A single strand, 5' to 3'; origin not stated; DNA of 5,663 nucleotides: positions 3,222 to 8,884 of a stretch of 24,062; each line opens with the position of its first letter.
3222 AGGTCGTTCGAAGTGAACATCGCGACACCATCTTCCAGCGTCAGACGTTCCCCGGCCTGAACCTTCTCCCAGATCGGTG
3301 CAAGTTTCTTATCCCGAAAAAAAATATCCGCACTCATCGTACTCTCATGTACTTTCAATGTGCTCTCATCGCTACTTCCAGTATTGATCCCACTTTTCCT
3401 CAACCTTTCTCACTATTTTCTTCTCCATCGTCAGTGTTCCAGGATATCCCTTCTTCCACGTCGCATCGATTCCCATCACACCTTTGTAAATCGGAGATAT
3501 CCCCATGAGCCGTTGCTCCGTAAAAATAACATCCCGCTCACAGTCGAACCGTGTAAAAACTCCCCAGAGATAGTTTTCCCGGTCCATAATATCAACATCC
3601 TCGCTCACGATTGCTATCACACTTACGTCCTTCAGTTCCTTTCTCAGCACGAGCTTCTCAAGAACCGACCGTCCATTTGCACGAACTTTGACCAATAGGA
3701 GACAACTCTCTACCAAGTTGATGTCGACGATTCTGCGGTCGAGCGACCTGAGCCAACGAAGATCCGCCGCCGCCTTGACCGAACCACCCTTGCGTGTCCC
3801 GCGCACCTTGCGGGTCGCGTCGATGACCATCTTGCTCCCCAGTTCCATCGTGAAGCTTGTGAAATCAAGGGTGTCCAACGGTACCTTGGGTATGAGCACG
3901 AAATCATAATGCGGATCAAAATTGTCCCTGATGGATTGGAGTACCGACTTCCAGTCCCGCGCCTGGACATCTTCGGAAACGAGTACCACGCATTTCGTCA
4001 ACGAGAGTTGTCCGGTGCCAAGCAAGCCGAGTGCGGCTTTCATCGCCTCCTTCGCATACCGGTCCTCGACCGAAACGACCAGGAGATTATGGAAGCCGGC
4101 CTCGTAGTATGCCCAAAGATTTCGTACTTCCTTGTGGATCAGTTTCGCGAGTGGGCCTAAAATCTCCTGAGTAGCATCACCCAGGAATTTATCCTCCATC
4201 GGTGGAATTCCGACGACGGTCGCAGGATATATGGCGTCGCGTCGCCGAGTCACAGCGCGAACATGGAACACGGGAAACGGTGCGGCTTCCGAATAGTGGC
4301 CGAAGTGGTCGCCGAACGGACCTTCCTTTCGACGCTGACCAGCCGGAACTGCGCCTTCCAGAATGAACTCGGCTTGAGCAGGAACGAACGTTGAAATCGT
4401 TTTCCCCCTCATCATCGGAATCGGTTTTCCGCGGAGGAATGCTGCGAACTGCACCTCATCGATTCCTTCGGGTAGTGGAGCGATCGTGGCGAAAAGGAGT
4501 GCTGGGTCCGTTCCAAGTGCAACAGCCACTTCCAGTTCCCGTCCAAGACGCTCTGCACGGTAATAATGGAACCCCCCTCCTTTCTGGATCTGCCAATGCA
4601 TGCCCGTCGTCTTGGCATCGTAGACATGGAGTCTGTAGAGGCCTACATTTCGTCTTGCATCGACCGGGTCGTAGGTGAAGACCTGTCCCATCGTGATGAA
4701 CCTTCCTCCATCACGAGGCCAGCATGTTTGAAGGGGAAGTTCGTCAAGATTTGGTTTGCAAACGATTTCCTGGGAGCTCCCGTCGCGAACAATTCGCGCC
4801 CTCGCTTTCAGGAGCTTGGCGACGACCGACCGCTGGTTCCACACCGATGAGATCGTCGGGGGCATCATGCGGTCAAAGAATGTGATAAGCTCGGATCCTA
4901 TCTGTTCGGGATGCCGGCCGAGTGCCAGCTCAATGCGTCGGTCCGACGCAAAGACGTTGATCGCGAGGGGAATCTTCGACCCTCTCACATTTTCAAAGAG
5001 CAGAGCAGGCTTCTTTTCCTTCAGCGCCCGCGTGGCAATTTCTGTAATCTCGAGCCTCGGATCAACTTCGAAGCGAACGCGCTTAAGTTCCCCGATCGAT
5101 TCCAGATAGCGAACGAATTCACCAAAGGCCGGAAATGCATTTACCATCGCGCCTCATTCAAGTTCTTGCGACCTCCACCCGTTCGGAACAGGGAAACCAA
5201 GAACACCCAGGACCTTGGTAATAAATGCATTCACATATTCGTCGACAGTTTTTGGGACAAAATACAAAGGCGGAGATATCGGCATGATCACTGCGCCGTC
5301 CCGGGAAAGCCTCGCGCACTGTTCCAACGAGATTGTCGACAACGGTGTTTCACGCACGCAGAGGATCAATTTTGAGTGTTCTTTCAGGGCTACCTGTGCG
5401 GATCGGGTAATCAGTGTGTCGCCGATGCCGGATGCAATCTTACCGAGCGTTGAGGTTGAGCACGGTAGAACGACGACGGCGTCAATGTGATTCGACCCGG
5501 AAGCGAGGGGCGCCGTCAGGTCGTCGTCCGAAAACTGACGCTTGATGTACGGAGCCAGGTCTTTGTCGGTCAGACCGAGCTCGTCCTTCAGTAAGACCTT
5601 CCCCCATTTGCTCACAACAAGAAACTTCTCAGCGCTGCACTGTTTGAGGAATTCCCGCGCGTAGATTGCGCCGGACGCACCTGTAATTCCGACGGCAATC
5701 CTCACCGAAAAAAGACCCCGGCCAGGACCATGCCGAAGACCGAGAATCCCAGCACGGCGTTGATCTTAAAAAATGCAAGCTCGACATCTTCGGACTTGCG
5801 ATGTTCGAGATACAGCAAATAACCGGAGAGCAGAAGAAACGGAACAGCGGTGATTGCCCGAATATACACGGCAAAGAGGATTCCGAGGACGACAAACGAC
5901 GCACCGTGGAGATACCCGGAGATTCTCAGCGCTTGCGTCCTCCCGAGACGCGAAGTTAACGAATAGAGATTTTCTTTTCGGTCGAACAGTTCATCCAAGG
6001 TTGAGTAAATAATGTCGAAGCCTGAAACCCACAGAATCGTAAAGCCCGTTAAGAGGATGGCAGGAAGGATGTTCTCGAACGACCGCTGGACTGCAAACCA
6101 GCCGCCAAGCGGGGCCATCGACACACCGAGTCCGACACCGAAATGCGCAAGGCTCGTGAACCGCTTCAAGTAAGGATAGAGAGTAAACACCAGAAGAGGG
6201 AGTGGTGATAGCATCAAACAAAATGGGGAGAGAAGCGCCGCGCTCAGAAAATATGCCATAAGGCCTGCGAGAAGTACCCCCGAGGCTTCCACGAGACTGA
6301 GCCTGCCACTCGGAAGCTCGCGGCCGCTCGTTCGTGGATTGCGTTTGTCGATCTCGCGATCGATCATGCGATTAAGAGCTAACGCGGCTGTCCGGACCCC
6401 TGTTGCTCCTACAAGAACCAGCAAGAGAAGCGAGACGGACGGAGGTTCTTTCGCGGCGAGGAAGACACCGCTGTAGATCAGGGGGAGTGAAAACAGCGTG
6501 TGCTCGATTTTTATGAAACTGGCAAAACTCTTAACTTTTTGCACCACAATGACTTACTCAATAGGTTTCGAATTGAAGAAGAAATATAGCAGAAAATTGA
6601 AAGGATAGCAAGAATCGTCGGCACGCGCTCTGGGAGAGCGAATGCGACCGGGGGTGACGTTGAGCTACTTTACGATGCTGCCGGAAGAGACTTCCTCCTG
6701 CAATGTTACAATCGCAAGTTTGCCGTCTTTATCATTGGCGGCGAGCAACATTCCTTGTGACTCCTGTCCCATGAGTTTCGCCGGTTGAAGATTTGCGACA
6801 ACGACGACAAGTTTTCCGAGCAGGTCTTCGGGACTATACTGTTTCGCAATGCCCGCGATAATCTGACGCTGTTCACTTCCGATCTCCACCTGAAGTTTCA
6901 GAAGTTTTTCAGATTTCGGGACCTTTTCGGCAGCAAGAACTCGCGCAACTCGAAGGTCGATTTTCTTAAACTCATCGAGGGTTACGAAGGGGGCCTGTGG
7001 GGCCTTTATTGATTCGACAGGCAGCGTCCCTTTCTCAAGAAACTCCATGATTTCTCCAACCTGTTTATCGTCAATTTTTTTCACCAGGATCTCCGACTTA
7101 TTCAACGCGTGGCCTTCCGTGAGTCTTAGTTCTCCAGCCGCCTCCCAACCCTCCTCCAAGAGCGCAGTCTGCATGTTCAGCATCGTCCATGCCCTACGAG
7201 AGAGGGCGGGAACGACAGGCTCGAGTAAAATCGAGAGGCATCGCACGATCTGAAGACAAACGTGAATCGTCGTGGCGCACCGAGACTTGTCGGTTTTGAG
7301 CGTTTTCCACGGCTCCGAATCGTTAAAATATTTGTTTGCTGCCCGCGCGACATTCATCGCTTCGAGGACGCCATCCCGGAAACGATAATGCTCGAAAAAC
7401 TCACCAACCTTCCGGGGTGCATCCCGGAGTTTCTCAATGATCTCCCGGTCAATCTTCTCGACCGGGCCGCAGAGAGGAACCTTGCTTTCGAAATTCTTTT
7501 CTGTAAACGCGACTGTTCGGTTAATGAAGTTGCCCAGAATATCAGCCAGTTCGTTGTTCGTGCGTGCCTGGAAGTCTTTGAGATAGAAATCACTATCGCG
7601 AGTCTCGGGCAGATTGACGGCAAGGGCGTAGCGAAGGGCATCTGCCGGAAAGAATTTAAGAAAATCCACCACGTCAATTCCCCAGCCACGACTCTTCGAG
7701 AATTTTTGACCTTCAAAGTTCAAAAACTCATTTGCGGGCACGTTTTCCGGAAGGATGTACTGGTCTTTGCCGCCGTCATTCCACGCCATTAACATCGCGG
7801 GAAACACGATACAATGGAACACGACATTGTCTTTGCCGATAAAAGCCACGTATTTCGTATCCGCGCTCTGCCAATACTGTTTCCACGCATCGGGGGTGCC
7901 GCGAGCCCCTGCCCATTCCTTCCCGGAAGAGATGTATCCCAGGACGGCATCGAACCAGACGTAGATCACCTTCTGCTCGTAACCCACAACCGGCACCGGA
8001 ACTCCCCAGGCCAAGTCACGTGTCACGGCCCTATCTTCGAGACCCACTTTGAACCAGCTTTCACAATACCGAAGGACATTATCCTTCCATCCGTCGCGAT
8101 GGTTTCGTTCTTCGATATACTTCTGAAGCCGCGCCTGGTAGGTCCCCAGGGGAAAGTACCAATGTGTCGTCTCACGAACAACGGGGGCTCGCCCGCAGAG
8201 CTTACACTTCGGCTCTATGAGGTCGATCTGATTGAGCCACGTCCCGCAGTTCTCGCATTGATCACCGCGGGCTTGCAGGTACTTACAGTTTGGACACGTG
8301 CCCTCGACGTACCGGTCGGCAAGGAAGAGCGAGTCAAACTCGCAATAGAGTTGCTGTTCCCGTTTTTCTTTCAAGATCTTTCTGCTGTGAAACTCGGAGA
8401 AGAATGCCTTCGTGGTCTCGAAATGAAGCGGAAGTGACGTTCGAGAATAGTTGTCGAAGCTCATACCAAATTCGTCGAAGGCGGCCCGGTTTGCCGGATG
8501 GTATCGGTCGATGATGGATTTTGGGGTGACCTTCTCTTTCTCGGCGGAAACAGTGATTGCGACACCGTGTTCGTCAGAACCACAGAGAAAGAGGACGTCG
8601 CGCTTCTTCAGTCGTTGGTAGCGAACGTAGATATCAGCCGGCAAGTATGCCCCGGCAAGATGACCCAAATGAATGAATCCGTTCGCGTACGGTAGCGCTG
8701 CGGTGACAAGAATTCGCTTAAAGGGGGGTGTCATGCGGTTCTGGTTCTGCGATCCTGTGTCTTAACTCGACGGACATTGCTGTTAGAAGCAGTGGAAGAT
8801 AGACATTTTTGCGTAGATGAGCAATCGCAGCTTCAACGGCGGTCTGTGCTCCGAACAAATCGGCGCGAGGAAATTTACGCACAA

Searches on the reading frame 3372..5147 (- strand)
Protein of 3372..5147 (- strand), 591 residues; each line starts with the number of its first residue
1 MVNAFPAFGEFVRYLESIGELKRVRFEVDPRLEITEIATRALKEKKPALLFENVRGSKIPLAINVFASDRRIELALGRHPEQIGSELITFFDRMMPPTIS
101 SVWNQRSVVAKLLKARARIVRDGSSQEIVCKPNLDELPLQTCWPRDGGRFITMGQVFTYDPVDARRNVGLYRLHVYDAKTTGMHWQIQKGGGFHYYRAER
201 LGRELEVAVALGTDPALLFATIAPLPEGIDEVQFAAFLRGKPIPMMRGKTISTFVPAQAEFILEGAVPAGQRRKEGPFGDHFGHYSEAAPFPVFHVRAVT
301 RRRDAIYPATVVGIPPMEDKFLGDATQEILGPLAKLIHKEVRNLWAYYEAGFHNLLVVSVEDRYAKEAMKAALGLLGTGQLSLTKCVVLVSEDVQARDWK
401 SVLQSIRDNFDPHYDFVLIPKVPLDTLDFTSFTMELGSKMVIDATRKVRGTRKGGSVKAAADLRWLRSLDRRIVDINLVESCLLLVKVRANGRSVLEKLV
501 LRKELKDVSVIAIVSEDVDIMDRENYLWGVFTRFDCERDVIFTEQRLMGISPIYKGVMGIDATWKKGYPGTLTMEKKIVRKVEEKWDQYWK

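Call 9: search_protein_families(library=pfam, proteins=[window:3372-5147:-], max_evalue=0.00001)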
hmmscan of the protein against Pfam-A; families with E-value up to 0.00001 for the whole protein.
window:3372-5147:- (591 aa): 3 families
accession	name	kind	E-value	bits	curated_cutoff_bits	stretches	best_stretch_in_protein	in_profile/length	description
PF01977.22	UbiD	-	6.2e-72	241.5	23.3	1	125-315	10-206/206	3-octaprenyl-4-hydroxybenzoate carboxy-lyase Rift-related domain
PF20696.2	UbiD_C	-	1.1e-40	139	24.2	2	321-444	2-127/127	3-octaprenyl-4-hydroxybenzoate carboxy-lyase C-terminal domain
PF20695.2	UbiD_N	-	4.1e-23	81.7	24.3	1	13-88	2-75/78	3-octaprenyl-4-hydroxybenzoate carboxy-lyase N-terminal domain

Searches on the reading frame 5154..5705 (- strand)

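Call 9: search_protein_families(library=pfam, proteins=[window:5154-5705:-], max_evalue=0.00001)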
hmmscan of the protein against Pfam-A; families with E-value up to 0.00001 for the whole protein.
window:5154-5705:- (183 aa): 1 family
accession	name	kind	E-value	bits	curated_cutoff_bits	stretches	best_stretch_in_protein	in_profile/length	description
PF02441.25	Flavoprotein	-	1.6e-34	119.3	22.7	1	1-160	1-145/162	Flavoprotein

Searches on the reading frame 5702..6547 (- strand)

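Call 9: search_protein_families(library=pfam, proteins=[window:5702-6547:-], max_evalue=0.00001)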
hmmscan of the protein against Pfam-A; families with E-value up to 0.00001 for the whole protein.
window:5702-6547:- (281 aa): 1 family
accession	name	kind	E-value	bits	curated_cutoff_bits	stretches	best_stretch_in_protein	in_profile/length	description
PF01040.23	UbiA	-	2.4e-46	158.5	34.2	1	21-251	2-231/250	UbiA prenyltransferase family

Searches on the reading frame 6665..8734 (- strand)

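Call 9: search_protein_families(library=pfam, proteins=[window:6665-8734:-], max_evalue=0.00001)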
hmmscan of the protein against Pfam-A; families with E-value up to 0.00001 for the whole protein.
window:6665-8734:- (689 aa): 5 families
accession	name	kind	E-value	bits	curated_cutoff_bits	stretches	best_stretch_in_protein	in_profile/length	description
PF09334.17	tRNA-synt_1g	-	5e-153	509.9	20.1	1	8-407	1-390/391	tRNA synthetases class I (M)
PF01588.26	tRNA_bind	-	9e-30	103.1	27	1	594-686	1-95/96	Putative tRNA binding domain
PF19303.5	Anticodon_3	-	9.9e-17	61.6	23.5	1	419-561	1-142/152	Anticodon binding domain of methionyl tRNA ligase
PF00133.28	tRNA-synt_1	-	7e-16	58.4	22.7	1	12-250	29-246/414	tRNA synthetases class I (I, L, M and V)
PF08264.19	Anticodon_1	-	1.4e-09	38.4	25.1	1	429-539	1-112/148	Anticodon-binding domain of tRNA ligase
